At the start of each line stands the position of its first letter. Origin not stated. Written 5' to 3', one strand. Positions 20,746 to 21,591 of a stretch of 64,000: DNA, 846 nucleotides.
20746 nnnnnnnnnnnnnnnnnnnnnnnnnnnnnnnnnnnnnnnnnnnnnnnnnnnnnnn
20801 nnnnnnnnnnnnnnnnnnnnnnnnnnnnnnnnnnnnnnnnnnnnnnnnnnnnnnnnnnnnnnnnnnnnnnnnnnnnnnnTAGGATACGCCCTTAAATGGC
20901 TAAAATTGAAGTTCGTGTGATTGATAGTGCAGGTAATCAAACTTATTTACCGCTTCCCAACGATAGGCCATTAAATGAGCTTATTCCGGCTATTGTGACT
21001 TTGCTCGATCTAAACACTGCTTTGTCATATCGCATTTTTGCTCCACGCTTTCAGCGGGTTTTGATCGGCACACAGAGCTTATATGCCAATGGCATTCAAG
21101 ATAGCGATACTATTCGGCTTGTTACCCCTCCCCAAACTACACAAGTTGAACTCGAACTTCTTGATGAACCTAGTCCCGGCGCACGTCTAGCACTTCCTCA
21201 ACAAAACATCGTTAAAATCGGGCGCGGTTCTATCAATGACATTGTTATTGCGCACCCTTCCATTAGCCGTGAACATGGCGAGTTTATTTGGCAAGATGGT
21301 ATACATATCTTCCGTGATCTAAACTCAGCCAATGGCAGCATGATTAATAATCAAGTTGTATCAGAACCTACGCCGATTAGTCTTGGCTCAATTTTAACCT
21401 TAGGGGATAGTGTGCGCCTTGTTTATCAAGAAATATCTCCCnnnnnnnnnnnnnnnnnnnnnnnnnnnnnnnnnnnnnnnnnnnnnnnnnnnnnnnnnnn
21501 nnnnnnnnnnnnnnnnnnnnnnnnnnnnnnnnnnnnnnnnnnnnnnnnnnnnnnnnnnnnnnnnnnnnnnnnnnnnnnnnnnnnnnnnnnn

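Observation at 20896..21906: Beta-grasp (YukD/ubiquitin-like) - FHA - TIR three-domain protein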

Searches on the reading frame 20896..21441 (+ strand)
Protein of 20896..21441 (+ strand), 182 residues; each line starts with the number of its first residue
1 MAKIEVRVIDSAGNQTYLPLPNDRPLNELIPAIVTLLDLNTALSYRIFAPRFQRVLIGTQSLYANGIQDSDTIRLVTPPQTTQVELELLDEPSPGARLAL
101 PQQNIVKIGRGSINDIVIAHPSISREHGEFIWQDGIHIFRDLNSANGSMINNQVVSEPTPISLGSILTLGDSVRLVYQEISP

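Call 28: find_homologous_proteins(query=A3, max_evalue=0.001)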
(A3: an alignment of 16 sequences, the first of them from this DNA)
Query A3 (16 sequences) (182 aa, profile of the alignment): 37 proteins with E <= 0.001 among 3729 candidates.
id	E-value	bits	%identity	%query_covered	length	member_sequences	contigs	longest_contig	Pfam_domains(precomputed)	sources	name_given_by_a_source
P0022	7.6e-88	311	63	99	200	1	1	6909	PF00498.32,PF16697.11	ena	-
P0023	6.9e-83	295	51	99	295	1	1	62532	PF08817.17,PF00498.32,PF16697.11,PF13676.12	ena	-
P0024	3.6e-22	97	39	48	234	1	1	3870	PF00498.32,PF16697.11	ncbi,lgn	ncbi:MAG: FHA domain-containing protein [Aggregatilineales bacterium]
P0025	5.3e-17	80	32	66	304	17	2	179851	PF00498.32,PF16697.11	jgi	jgi:pSer/pThr/pTyr-binding forkhead associated (FHA) protein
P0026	2.7e-14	71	29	66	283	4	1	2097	PF00498.32,PF16697.11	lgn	-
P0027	3.4e-14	71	31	66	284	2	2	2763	PF00498.32,PF16697.11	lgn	-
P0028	7.3e-14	70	45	32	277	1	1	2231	PF00498.32,PF16697.11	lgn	-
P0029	8.4e-14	70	30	66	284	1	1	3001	PF00498.32,PF16697.11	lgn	-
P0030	1.0e-13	69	31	66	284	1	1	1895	PF00498.32,PF16697.11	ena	-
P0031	1.0e-13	69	30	66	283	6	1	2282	PF00498.32,PF16697.11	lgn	-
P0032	1.4e-13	69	28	66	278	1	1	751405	PF00498.32,PF16697.11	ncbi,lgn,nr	ncbi:ABC transporter ATP-binding/permease protein [Thalassocella blandensis]|nr:ABC transporter ATP-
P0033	3.0e-13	68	42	42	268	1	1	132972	PF00498.32,PF16697.11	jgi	jgi:pSer/pThr/pTyr-binding forkhead associated (FHA) protein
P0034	3.2e-13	68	33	68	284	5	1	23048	PF00498.32,PF16697.11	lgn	-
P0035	6.0e-13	67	39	41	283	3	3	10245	PF00498.32,PF16697.11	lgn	-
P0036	6.0e-12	64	36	45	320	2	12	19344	PF00498.32,PF16697.11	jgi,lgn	jgi:pSer/pThr/pTyr-binding forkhead associated (FHA) protein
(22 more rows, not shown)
